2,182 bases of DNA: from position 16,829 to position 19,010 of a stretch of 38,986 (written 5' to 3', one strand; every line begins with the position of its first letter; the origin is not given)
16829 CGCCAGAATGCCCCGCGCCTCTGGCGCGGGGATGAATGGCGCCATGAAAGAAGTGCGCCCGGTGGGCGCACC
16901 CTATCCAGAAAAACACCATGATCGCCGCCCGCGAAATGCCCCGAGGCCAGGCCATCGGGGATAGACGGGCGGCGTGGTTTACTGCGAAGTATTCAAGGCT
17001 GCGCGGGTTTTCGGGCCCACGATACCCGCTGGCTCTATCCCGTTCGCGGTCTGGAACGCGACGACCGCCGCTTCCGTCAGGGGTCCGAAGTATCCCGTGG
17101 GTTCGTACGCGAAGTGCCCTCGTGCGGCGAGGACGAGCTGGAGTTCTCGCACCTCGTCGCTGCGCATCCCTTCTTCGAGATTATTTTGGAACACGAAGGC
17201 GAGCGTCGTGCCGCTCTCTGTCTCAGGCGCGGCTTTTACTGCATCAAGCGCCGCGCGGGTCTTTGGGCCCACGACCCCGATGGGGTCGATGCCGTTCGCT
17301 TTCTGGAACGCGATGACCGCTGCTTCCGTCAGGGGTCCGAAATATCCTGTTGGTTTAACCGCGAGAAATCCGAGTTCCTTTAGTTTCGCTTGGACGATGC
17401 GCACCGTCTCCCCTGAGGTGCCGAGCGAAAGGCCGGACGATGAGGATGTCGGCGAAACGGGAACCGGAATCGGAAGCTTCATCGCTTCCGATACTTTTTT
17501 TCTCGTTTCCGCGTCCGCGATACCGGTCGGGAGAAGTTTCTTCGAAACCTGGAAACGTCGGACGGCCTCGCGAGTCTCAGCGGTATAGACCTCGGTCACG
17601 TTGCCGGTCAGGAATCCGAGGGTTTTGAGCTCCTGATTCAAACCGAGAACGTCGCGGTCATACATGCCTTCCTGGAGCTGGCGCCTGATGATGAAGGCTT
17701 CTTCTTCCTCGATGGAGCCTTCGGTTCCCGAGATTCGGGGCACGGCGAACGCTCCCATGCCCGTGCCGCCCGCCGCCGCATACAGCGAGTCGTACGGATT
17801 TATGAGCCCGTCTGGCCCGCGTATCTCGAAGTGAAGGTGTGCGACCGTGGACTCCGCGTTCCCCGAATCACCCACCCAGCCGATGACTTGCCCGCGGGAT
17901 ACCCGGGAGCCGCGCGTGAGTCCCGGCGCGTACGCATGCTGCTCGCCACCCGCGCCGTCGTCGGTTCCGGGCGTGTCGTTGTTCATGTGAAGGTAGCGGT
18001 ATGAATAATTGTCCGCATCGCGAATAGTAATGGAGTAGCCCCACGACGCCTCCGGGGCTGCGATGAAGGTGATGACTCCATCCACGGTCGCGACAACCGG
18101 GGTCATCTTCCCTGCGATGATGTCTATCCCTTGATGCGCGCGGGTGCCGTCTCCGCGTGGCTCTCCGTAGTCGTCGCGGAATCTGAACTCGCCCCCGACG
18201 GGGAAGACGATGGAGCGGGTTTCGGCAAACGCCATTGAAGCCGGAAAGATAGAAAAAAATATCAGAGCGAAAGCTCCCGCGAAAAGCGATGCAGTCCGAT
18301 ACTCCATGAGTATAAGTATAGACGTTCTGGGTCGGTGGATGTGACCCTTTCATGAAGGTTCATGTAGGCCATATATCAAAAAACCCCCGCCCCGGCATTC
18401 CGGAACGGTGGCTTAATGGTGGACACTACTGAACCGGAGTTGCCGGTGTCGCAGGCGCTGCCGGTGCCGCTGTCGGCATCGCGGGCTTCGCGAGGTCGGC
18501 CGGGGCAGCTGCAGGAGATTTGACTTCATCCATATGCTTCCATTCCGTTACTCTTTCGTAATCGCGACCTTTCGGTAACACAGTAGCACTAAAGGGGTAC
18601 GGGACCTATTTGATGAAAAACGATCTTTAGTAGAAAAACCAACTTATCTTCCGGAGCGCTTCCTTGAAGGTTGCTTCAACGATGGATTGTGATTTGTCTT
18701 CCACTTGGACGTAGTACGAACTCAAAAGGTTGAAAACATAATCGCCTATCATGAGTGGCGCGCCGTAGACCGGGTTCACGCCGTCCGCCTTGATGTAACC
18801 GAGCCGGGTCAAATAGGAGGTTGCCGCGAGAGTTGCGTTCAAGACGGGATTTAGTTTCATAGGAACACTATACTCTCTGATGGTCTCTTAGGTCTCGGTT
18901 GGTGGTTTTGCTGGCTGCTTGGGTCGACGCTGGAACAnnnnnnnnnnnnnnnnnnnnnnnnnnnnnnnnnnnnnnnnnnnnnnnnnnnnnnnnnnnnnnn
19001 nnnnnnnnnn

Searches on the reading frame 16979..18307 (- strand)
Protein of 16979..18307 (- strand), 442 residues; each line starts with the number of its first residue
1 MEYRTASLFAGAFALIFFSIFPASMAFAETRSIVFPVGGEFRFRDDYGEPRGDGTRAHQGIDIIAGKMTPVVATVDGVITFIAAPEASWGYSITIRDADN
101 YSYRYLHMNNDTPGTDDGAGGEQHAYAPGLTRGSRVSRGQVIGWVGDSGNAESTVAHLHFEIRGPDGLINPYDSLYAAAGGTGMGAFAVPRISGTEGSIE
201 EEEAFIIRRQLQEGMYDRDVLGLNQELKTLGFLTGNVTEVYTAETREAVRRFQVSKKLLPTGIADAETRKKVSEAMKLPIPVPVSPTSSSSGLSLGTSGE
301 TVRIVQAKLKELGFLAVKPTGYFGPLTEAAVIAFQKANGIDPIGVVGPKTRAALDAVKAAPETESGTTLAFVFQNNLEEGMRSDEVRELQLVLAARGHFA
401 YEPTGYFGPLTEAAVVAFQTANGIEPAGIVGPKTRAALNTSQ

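Call 77: find_related_loci(query=window:16979-18307:-, collection=metagenome_contigs, flank=6000)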
Query window:16979-18307:- (442 aa) in metagenome_contigs; peptide patterns used: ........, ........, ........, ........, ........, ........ (x = any residue, [..] = any of these).
130 stretches matched a pattern; 27 encode a relative of the query (tblastn E <= 1e-3); 27 distinct loci.
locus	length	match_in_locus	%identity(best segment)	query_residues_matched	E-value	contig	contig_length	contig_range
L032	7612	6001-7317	56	15-439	5e-146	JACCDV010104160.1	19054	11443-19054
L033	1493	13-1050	38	30-439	1e-71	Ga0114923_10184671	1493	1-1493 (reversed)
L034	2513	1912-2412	65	12-178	9e-64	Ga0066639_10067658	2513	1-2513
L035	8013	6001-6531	55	4-178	5e-55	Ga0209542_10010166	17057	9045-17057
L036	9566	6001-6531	55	4-178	5e-55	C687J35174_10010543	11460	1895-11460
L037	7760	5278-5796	54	7-178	2e-52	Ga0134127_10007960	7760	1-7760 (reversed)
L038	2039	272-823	51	1-178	5e-52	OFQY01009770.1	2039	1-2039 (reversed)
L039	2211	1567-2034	52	18-175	9e-50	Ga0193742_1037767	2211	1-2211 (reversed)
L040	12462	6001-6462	56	24-178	2e-48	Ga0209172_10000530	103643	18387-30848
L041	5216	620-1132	52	6-178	4e-48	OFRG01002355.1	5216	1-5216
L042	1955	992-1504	52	6-178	6e-49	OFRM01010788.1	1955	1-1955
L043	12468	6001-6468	51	18-175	2e-47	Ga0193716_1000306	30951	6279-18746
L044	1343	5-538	59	181-439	3e-46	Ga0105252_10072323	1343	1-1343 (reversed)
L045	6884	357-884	43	5-180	1e-34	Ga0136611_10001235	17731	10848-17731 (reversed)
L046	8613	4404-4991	43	247-439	4e-33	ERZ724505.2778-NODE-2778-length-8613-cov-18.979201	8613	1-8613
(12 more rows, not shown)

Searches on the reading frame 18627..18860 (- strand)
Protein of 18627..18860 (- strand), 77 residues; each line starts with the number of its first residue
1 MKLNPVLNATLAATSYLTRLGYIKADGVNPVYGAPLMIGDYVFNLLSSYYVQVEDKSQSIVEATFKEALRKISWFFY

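Call 5: search_protein_families(library=pfam, proteins=[window:18627-18860:-], max_evalue=1)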
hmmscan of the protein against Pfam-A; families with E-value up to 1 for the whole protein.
window:18627-18860:- (77 aa): 1 family
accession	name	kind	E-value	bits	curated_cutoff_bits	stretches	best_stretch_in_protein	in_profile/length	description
PF23987.1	Phage_holin_10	-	0.029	14.8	27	1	9-38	11-40/52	Bacteriophage holin Pam3 gp28 family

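Call 6: search_protein_families(library=padloc, proteins=[window:18627-18860:-], max_evalue=1)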
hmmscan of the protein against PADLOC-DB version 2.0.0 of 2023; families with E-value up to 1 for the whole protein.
window:18627-18860:- (77 aa): 0 families

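Call 49: search_protein_families(library=ncbifam, proteins=[window:18627-18860:-], max_evalue=1)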
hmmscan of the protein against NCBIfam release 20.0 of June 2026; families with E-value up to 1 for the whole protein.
window:18627-18860:- (77 aa): 0 families

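Call 63: find_encoding_contigs(protein=window:18627-18860:-, flank=4000, max_places=10)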
Protein window:18627-18860:- (77 aa): 3 contigs read that carry it; 3 places shown.
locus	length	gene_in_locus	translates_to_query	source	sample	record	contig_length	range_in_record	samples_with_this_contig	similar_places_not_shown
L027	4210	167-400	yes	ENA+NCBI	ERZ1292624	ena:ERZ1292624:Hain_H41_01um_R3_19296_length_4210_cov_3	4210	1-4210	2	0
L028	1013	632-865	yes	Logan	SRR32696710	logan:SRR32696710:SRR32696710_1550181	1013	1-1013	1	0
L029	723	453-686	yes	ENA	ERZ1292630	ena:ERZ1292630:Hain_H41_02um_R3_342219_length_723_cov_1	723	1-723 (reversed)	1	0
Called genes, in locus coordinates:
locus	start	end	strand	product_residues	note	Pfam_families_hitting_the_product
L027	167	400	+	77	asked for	-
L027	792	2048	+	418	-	PF01551:Peptidase_M23, PF08823:PG_binding_2 (faint), PF01471:PG_binding_1, PF09374:PG_binding_3 (faint), PF01471:PG_binding_1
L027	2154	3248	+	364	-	PF01545:Cation_efflux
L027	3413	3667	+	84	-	-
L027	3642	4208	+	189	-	?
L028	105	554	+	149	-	-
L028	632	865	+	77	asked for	-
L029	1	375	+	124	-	?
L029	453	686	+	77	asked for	-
